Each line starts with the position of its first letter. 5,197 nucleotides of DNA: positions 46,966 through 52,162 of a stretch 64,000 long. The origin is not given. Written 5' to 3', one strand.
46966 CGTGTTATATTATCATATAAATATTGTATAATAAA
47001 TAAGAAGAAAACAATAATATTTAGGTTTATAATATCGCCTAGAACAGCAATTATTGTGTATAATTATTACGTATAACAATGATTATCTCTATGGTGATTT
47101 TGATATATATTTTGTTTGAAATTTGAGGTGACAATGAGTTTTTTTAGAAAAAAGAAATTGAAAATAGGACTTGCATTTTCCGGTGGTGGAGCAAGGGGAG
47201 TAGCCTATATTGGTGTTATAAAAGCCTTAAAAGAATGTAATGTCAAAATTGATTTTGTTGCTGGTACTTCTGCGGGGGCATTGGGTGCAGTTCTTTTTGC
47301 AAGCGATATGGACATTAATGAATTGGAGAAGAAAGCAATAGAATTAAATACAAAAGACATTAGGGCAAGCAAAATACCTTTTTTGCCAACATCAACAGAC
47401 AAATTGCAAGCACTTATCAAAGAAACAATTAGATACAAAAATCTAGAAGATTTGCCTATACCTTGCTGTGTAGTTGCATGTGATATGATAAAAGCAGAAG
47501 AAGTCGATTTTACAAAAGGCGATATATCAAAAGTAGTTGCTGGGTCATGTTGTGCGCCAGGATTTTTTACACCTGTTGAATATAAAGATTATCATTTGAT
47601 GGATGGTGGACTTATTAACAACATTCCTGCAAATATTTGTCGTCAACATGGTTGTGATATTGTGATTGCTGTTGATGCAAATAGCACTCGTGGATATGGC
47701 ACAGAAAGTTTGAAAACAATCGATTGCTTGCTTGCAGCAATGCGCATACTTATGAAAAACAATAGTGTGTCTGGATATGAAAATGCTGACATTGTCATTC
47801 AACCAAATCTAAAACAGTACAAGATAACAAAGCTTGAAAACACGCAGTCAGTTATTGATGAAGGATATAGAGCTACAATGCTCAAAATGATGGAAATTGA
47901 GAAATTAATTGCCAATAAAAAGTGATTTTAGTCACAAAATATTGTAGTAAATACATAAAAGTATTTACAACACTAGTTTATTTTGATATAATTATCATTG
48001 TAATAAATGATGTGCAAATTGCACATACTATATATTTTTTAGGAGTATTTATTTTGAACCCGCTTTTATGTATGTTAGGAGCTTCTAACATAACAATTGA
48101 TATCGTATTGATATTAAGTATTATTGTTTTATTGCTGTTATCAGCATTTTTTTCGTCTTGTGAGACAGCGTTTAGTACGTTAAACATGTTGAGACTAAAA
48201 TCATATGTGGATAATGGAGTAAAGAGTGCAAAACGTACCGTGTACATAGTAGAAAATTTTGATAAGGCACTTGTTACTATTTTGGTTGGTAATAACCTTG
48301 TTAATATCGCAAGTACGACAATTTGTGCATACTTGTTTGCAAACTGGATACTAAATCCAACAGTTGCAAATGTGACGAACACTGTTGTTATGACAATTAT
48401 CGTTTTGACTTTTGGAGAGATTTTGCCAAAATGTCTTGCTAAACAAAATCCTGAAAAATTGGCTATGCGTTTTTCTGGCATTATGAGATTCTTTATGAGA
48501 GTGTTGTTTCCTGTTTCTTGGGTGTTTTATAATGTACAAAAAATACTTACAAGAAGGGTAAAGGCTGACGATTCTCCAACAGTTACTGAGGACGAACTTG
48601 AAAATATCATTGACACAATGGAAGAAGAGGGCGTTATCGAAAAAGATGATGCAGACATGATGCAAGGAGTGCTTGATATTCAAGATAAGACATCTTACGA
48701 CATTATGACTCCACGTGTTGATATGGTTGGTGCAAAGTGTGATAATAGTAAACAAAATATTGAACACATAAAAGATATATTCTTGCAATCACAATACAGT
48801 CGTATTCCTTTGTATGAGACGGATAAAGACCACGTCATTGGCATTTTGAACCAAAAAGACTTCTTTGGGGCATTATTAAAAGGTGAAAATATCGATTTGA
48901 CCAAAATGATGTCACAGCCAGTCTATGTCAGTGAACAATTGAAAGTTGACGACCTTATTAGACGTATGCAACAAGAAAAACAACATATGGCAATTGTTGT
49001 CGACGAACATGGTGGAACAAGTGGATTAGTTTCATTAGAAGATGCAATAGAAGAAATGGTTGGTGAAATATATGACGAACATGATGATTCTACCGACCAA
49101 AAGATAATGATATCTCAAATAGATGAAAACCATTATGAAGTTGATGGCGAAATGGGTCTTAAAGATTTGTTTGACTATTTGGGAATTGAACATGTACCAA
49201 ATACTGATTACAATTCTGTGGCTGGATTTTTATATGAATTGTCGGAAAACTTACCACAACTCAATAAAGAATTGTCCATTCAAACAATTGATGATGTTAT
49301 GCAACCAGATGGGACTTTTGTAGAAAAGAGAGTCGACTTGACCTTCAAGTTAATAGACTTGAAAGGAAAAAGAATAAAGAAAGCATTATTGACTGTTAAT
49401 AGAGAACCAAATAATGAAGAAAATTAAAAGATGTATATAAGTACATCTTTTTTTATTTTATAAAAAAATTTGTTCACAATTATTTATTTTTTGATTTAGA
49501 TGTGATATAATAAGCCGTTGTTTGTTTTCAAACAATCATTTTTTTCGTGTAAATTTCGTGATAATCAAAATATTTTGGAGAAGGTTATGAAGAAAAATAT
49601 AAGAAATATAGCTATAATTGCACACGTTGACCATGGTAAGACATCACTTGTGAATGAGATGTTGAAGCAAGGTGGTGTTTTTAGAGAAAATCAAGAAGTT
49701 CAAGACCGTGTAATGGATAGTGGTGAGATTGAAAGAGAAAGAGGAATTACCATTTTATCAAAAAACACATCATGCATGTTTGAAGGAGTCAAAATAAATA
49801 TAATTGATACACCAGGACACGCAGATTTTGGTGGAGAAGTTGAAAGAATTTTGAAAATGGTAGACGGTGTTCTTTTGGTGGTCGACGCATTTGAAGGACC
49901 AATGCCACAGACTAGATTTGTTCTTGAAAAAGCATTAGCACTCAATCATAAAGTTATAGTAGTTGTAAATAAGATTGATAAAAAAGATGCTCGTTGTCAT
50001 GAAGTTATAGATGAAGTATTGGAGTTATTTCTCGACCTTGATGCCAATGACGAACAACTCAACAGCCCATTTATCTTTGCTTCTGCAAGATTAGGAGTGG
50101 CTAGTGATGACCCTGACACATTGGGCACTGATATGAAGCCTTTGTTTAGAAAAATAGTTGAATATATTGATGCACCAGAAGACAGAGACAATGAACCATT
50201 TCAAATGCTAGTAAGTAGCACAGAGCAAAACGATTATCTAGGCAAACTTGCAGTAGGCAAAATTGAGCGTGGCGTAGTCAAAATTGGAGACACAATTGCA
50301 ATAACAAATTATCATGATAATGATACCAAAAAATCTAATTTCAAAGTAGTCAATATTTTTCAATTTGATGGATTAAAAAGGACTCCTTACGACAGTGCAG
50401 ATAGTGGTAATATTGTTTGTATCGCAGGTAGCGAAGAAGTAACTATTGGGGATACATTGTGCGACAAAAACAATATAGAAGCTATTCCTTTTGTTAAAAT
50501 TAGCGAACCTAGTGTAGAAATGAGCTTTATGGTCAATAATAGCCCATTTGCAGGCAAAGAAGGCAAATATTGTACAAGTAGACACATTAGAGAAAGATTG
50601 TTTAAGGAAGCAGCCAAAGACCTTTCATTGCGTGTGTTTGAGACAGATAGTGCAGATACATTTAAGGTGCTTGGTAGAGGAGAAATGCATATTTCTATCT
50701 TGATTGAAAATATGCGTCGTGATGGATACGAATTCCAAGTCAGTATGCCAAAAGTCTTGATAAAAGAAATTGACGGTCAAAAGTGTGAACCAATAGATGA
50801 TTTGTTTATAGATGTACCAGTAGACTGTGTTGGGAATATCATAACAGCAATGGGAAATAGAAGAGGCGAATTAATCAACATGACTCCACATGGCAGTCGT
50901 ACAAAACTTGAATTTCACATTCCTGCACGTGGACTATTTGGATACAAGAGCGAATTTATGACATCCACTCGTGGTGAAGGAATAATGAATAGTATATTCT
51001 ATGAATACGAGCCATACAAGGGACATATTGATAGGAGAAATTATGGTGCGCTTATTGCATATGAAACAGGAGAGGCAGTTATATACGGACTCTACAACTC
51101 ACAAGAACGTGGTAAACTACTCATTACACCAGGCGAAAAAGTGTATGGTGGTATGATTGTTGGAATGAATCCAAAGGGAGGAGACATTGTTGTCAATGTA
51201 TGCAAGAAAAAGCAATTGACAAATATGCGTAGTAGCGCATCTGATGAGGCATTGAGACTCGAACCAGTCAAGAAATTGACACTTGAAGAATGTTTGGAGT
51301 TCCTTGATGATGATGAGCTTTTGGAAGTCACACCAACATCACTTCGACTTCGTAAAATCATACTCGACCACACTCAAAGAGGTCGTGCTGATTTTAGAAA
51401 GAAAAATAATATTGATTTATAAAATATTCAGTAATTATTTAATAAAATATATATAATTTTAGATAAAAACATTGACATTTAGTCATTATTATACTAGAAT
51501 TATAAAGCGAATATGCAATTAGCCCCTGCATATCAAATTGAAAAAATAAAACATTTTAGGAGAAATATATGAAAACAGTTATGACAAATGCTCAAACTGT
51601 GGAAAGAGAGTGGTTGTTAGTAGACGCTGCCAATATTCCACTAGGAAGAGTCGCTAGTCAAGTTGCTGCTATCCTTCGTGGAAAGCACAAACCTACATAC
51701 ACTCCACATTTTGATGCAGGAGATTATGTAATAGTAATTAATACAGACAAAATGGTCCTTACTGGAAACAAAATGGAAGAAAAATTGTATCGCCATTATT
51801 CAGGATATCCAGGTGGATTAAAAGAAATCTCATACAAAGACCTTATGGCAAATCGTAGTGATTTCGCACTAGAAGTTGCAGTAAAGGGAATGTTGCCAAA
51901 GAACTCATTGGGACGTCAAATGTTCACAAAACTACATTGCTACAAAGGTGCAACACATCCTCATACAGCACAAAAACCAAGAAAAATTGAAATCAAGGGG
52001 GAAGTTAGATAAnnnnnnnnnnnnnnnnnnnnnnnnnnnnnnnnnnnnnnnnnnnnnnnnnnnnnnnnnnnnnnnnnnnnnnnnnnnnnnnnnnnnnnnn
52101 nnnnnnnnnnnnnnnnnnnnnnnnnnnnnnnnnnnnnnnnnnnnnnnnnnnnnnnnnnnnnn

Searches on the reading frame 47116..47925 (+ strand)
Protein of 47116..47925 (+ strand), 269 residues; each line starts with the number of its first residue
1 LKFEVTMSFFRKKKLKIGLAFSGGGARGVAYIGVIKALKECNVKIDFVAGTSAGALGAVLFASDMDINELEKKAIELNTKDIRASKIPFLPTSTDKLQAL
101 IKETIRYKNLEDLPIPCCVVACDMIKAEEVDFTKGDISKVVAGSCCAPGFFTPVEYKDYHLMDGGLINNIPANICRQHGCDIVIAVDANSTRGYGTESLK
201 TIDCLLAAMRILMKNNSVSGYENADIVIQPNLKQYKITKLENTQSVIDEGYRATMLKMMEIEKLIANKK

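Call 102: search_protein_families(library=pfam, proteins=[window:47116-47925:+], max_evalue=0.00001)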
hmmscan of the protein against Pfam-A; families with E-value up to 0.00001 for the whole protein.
window:47116-47925:+ (269 aa): 1 family
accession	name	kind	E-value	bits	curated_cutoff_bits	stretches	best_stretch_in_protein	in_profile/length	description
PF01734.28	Patatin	-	5.1e-30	105.5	27.7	1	19-174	1-189/191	Patatin-like phospholipase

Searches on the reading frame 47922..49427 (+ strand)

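Call 59: search_protein_families(library=pfam, proteins=[window:47922-49427:+], max_evalue=0.00001)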
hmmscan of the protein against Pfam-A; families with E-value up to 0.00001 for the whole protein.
window:47922-49427:+ (501 aa): 3 families
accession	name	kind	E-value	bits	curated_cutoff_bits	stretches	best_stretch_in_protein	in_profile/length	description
PF01595.25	CNNM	-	7.8e-50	169.5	28.4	1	67-242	3-180/181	Cyclin M transmembrane N-terminal domain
PF00571.33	CBS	-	2.9e-14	53.5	24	1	329-380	5-56/57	CBS domain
PF03471.22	CorC_HlyC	-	1.2e-12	48.1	27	1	399-492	2-79/81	Transporter associated domain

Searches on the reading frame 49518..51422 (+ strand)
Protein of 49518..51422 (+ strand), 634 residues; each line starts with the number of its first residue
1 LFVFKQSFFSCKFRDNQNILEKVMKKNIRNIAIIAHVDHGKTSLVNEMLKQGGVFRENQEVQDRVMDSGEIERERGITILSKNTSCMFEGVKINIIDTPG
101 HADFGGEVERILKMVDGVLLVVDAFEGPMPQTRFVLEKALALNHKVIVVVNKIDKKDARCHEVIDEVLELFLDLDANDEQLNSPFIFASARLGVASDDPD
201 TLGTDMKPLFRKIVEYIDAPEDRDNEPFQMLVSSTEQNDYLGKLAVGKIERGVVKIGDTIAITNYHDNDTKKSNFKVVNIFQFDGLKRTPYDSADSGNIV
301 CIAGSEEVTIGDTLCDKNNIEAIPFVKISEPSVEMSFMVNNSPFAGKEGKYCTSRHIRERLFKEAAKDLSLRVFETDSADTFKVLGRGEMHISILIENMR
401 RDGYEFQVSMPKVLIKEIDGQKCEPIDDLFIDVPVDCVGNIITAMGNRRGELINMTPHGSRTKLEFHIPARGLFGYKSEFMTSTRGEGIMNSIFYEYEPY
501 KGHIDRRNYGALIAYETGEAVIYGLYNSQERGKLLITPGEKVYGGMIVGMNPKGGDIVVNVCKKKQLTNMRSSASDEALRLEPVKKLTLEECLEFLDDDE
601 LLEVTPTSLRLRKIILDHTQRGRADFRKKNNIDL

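Call 59: search_protein_families(library=pfam, proteins=[window:49518-51422:+], max_evalue=0.00001)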
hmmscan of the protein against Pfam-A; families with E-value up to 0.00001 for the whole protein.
window:49518-51422:+ (634 aa): 6 families
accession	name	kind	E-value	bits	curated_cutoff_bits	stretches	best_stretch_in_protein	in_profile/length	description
PF00009.33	GTP_EFTU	-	7.2e-54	182.7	26.5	1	26-217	1-186/188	Elongation factor Tu GTP binding domain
PF21018.2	BipA_C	-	1.5e-43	147.4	23.8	1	510-617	2-109/110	TypA/BipA C-terminal domain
PF00679.30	EFG_C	-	1.6e-22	79.7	27.9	1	422-505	2-86/89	Elongation factor G C-terminus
PF03144.31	GTP_EFTU_D2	-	2.3e-12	47.6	30.3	1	242-315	1-73/73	Elongation factor Tu domain 2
PF22042.2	EF-G_D2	-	4.1e-08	33.6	27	1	227-316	1-83/84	Elongation factor G domain 2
PF01926.29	MMR_HSR1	-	3.3e-07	30.9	21.9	1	31-152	2-113/113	50S ribosome-binding GTPase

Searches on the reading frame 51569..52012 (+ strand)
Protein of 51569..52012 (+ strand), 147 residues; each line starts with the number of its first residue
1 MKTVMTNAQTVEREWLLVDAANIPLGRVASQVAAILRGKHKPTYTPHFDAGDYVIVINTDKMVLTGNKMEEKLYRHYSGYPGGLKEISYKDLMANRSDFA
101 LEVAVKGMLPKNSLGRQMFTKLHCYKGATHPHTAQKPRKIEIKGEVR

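Call 102: search_protein_families(library=pfam, proteins=[window:51569-52012:+], max_evalue=0.00001)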
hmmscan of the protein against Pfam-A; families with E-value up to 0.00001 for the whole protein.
window:51569-52012:+ (147 aa): 1 family
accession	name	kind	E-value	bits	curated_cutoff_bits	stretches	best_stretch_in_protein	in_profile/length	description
PF00572.24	Ribosomal_L13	-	7.8e-47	158.7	23.8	1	13-131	1-119/119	Ribosomal protein L13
